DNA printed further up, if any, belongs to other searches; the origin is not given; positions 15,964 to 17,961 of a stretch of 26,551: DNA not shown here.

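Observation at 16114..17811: Membrane-anchored Ntn-hydrolase (C45/acyl-CoA:6-APA-acyltransferase-like) with a TPR-like tail as the terminal gene of the lipid operon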

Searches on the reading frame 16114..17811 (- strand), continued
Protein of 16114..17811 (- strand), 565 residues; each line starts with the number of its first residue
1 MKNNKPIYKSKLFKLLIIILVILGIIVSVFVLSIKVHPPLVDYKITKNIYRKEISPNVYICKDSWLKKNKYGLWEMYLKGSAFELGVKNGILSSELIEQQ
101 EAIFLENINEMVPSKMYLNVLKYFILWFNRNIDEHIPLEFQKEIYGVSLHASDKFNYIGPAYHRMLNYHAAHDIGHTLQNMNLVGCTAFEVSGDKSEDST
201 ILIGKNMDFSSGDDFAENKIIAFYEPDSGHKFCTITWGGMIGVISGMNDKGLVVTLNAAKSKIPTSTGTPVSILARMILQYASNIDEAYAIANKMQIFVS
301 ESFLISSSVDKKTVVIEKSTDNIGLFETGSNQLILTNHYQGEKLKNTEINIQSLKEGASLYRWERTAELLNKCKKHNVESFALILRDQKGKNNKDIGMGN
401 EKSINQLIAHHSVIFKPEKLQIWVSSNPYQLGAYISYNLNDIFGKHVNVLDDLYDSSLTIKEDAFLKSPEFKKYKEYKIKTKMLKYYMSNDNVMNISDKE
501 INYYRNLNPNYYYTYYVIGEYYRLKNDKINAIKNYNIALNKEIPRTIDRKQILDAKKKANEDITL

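Call 66: search_protein_representatives(protein=window:16114-17811:-)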
Query: 565 residues. Proteins with E-value up to 0.001 (for the whole library): 2672; up to 1e-10: 963; up to 1e-30: 348. The best 150 are listed.
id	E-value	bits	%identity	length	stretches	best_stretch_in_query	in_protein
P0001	0.0e+00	1261.1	100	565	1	1-565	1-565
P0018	8.8e-205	697.7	56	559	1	5-557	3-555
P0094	1.1e-186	638.0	52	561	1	13-555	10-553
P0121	1.9e-174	597.6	48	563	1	6-562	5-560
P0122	1.2e-156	538.8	47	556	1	18-553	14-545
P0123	8.7e-151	519.5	46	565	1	11-553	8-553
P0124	1.9e-149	515.1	44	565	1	12-559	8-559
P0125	3.3e-149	514.3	46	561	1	11-544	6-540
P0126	1.7e-148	512.0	44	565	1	10-555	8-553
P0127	3.4e-148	511.0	47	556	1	14-556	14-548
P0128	1.7e-147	508.7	45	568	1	19-550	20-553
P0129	3.3e-147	507.7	47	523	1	62-560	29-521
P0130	1.9e-144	498.6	45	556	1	15-551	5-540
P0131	4.7e-144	497.3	46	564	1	10-544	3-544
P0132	4.9e-144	497.3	43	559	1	7-560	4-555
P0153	4.8e-128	444.5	40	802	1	18-552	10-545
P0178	4.5e-102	358.7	39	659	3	64-328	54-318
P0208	1.1e-78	281.6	34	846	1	13-549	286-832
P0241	8.7e-65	235.7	30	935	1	16-478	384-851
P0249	3.9e-61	223.7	31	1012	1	65-557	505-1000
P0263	5.9e-57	209.9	34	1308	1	71-447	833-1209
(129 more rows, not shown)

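Call 67: search_protein_families(library=pfam, proteins=[P0153, P0208, P0241, P0249, P0263, P0178], max_evalue=0.001)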
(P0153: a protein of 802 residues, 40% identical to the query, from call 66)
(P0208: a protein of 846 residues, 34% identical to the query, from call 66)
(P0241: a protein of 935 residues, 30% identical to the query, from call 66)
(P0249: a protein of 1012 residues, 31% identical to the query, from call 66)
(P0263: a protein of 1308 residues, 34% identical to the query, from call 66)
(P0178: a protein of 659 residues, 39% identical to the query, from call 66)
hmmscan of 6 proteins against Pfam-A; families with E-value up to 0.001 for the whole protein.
P0153 (802 aa): 2 families
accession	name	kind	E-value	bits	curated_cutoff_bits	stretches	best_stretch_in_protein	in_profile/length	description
PF00535.33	Glycos_transf_2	-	1.3e-22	80.9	23.3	1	591-747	1-165/168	Glycosyl transferase family 2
PF03417.21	AAT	-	1.9e-21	77.2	23.2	1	189-365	3-171/225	Acyl-coenzyme A:6-aminopenicillanic acid acyl-transferase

P0208 (846 aa): 4 families
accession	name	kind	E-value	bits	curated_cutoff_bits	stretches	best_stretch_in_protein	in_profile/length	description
PF01553.26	Acyltransferase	-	2.2e-22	79.7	23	1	89-208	8-131/132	Acyltransferase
PF03417.21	AAT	-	1.5e-20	74.3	23.2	1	479-676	5-187/225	Acyl-coenzyme A:6-aminopenicillanic acid acyl-transferase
PF07719.23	TPR_2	-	9.5e-05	22.7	27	1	798-828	4-34/34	Tetratricopeptide repeat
PF13432.12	TPR_16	-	0.00045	21.1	32.7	0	766-827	2-63/65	Tetratricopeptide repeat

P0241 (935 aa): 3 families
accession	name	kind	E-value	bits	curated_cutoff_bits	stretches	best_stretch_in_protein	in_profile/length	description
PF03417.21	AAT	-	3.3e-18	66.6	23.2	1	570-764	4-187/225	Acyl-coenzyme A:6-aminopenicillanic acid acyl-transferase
PF07719.23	TPR_2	-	2.1e-06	27.8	27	0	886-915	3-32/34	Tetratricopeptide repeat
PF13432.12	TPR_16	-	1.8e-05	25.5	32.7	1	856-917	3-64/65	Tetratricopeptide repeat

P0249 (1012 aa): 2 families
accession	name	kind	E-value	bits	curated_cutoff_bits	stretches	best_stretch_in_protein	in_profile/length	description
PF01522.26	Polysacc_deac_1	-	1e-28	100.2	23.1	1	62-185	3-124/124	Polysaccharide deacetylase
PF03417.21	AAT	-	3.3e-17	63.4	23.2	1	643-817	4-170/225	Acyl-coenzyme A:6-aminopenicillanic acid acyl-transferase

P0263 (1308 aa): 4 families
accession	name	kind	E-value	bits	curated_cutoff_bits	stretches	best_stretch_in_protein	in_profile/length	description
PF03417.21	AAT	-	3.1e-19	70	23.2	1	959-1152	4-186/225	Acyl-coenzyme A:6-aminopenicillanic acid acyl-transferase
PF03176.21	MMPL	-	2e-09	37.3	20.5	1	197-403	98-310/333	MMPL family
PF13424.12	TPR_12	-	3.4e-05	24.4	30.1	1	1243-1288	21-74/77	Tetratricopeptide repeat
PF14559.12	TPR_19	-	0.00016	22.3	25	1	1243-1291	9-57/68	Tetratricopeptide repeat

P0178 (659 aa): 1 family
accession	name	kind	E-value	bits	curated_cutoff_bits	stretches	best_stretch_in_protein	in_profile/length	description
PF03417.21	AAT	-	2.4e-18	67.1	23.2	1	189-309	5-121/225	Acyl-coenzyme A:6-aminopenicillanic acid acyl-transferase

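Call 69: find_encoding_contigs(protein=P0263, flank=10000, max_places=2)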
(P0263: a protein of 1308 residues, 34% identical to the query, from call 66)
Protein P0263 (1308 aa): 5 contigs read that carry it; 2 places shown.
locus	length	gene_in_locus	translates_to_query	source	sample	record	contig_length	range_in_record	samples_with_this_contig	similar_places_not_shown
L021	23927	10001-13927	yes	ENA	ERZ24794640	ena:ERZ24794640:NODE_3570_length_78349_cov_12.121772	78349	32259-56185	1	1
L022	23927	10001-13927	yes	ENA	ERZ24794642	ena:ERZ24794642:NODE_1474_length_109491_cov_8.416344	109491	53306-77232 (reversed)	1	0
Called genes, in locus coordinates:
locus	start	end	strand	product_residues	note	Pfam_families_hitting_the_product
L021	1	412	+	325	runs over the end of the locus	-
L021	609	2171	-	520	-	-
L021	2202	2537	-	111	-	-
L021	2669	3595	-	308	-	PF01300:Sua5_yciO_yrdC, PF03481:Sua5_C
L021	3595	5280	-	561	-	PF19289:PmbA_TldD_3rd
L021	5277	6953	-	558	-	PF19289:PmbA_TldD_3rd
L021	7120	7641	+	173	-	PF07638:Sigma70_ECF (weak), PF04542:Sigma70_r2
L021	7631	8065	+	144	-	-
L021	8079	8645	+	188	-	-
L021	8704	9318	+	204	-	-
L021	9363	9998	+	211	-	PF03548:LolA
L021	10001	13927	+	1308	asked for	PF03176:MMPL, PF03417:AAT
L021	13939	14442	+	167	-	-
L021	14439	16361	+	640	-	PF00535:Glycos_transf_2, PF03279:Lip_A_acyltrans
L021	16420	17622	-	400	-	-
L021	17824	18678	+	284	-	PF00126:HTH_1, PF03466:LysR_substrate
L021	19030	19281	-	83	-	PF14573:PP-binding_2, PF00550:PP-binding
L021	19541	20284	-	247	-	PF07883:Cupin_2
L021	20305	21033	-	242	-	PF00106:adh_short, PF08659:KR, PF13561:adh_short_C2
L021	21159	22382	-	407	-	PF00109:ketoacyl-synt, PF00108:Thiolase_N (weak), PF02801:Ketoacyl-synt_C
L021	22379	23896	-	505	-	PF00070:Pyr_redox (faint), PF00890:FAD_binding_2 (faint), PF01266:DAO (faint), PF07992:Pyr_redox_2 (faint), PF01593:Amino_oxidase, PF13450:NAD_binding_8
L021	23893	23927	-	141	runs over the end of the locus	PF22817:ApeP-like, PF07977:FabA, PF22818:ApeI-like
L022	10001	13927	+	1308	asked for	PF03176:MMPL, PF03417:AAT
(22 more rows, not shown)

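Call 71: list_cluster_members(proteins=[P0263, P0249, P0208, P0241, P0153])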
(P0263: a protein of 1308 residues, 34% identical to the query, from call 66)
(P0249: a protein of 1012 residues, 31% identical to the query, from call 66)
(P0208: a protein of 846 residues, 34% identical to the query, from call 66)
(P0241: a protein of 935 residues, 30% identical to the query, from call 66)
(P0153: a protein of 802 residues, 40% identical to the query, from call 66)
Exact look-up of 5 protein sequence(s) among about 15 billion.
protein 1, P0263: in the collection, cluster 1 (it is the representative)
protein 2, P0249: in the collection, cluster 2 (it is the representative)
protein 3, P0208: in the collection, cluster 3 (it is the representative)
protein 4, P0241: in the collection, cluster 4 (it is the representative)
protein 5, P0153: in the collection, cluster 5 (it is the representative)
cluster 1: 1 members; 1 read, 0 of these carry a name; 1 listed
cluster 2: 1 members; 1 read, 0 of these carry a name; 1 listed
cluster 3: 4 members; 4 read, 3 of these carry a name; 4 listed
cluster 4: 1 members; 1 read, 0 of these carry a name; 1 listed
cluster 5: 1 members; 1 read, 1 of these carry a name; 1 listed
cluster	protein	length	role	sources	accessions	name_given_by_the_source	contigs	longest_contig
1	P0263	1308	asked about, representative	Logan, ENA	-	-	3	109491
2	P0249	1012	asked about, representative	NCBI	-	-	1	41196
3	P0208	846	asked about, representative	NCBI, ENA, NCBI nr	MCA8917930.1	MAG: 1-acyl-sn-glycerol-3-phosphate acyltransferase [Planctomycetes bacterium] | 1-acyl-sn-glycerol-3-phosphate acyltransferase [Planctomycetota bacterium]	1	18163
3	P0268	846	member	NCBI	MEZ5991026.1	MAG: C45 family autoproteolytic acyltransferase/hydrolase [Planctomycetota bacterium]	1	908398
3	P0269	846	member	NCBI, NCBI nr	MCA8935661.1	MAG: 1-acyl-sn-glycerol-3-phosphate acyltransferase [Planctomycetes bacterium] | 1-acyl-sn-glycerol-3-phosphate acyltransferase [Planctomycetota bacterium]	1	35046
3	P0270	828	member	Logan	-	-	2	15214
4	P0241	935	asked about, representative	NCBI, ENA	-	-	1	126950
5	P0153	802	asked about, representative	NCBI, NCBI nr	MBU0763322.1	MAG: glycosyltransferase, partial [Bacteroidetes bacterium] | glycosyltransferase [Bacteroidota bacterium]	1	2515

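Call 72: find_encoding_contigs(protein=P0208, flank=10000, max_places=1)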
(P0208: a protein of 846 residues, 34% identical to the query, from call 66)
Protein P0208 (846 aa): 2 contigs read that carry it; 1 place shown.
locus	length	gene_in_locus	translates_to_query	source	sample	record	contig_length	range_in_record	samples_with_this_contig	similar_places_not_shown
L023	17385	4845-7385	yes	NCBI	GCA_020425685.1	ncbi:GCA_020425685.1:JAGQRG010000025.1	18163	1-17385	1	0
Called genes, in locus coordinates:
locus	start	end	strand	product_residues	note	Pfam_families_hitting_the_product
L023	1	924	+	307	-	PF01593:Amino_oxidase (weak)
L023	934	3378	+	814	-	PF03176:MMPL, PF02460:Patched (weak)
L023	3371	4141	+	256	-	-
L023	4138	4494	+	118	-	PF07977:FabA (weak), PF22818:ApeI-like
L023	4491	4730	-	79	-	PF00550:PP-binding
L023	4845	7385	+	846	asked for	PF01553:Acyltransferase, PF03417:AAT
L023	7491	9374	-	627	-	-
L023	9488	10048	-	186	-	PF04542:Sigma70_r2, PF08281:Sigma70_r4_2, PF04545:Sigma70_r4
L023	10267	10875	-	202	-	PF00163:Ribosomal_S4, PF01479:S4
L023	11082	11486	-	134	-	-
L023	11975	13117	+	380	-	PF01053:Cys_Met_Meta_PP, PF00155:Aminotran_1_2 (faint)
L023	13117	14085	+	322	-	PF01379:Porphobil_deam, PF03900:Porphobil_deamC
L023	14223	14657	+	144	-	-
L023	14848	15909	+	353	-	-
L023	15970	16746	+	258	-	PF00072:Response_reg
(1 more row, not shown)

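Call 73: find_encoding_contigs(protein=P0249, flank=10000, max_places=1)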
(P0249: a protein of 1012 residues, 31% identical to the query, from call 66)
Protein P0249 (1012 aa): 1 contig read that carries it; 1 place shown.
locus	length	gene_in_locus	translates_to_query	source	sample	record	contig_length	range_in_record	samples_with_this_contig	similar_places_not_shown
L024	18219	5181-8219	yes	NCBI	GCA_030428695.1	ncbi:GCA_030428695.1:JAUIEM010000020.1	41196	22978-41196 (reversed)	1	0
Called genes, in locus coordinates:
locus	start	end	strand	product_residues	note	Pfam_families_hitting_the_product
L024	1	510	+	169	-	?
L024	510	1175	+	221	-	-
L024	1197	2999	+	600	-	-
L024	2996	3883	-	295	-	PF01619:Pro_dh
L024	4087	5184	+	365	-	PF13723:Ketoacyl-synt_2, PF00109:ketoacyl-synt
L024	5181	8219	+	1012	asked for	PF01522:Polysacc_deac_1, PF03417:AAT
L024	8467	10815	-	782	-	PF01636:APH (faint), PF00069:Pkinase, PF07714:PK_Tyr_Ser-Thr, PF06293:Kdo (faint), PF03109:ABC1 (faint), PF00069:Pkinase, PF07714:PK_Tyr_Ser-Thr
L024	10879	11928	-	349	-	PF10974:DUF2804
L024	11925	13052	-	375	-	PF13243:SQHop_cyclase_C (faint)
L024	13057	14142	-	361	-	-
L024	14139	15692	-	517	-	PF00375:SDF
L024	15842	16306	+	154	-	PF00111:Fer2, PF01799:Fer2_2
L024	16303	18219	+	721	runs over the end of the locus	PF20256:MoCoBD_2, PF02738:MoCoBD_1, PF20256:MoCoBD_2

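Call 75: search_protein_families(library=pfam, proteins=[L014:9136-10020:+, L018:947-1603:+, L021:13939-14442:+, L004:11805-13043:+, L004:14327-15487:+, L004:13015-14346:+], max_evalue=0.01)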
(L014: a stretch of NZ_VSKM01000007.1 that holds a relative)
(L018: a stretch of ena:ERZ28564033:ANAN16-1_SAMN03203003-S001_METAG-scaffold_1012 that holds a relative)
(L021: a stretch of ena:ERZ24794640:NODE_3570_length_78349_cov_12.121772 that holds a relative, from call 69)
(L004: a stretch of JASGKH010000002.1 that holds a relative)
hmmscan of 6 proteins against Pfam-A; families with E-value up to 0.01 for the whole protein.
L014:9136-10020:+ (294 aa): 2 families
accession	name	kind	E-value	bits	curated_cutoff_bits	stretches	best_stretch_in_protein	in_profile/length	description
PF13621.12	Cupin_8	-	1.5e-34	120.4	27.4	1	18-236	3-242/252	Cupin-like domain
PF08007.18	JmjC_2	-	0.00046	20.2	22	1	203-239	84-120/127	JmjC domain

L018:947-1603:+ (218 aa): 0 families

L021:13939-14442:+ (167 aa): 1 family
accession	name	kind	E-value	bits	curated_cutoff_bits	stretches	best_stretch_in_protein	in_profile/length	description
PF11659.14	DUF3261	-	0.0013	19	22.3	1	43-162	11-133/137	Protein of unknown function (DUF3261)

L004:11805-13043:+ (412 aa): 5 families
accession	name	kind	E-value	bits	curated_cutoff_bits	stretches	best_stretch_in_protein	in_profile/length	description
PF03403.19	PAF-AH_p_II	-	1.8e-16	60.1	20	1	29-390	8-352/372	Platelet-activating factor acetylhydrolase, isoform II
PF12740.14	PETase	-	1.2e-06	28.6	28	1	247-346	111-212/263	PET hydrolase-like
PF07224.18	Chlorophyllase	-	3.7e-06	26.4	26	1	128-161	41-73/301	Chlorophyllase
PF00561.26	Abhydrolase_1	-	4e-06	27.1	25.8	0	256-293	64-101/245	alpha/beta hydrolase fold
PF12695.13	Abhydrolase_5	-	0.001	19.3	27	0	256-290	52-85/164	Alpha/beta hydrolase family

L004:14327-15487:+ (386 aa): 1 family
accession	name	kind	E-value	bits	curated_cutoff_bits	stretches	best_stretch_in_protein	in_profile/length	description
PF01553.26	Acyltransferase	-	0.00031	21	23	1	84-172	3-85/132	Acyltransferase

L004:13015-14346:+ (443 aa): 2 families
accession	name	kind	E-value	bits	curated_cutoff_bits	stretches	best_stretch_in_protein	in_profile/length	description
PF00501.34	AMP-binding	-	1.9e-12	47.1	29.9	1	79-298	153-378/384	AMP-binding enzyme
PF14535.12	AMP-binding_C_2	-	2.9e-07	31.1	25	1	344-437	1-96/96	AMP-binding enzyme C-terminal domain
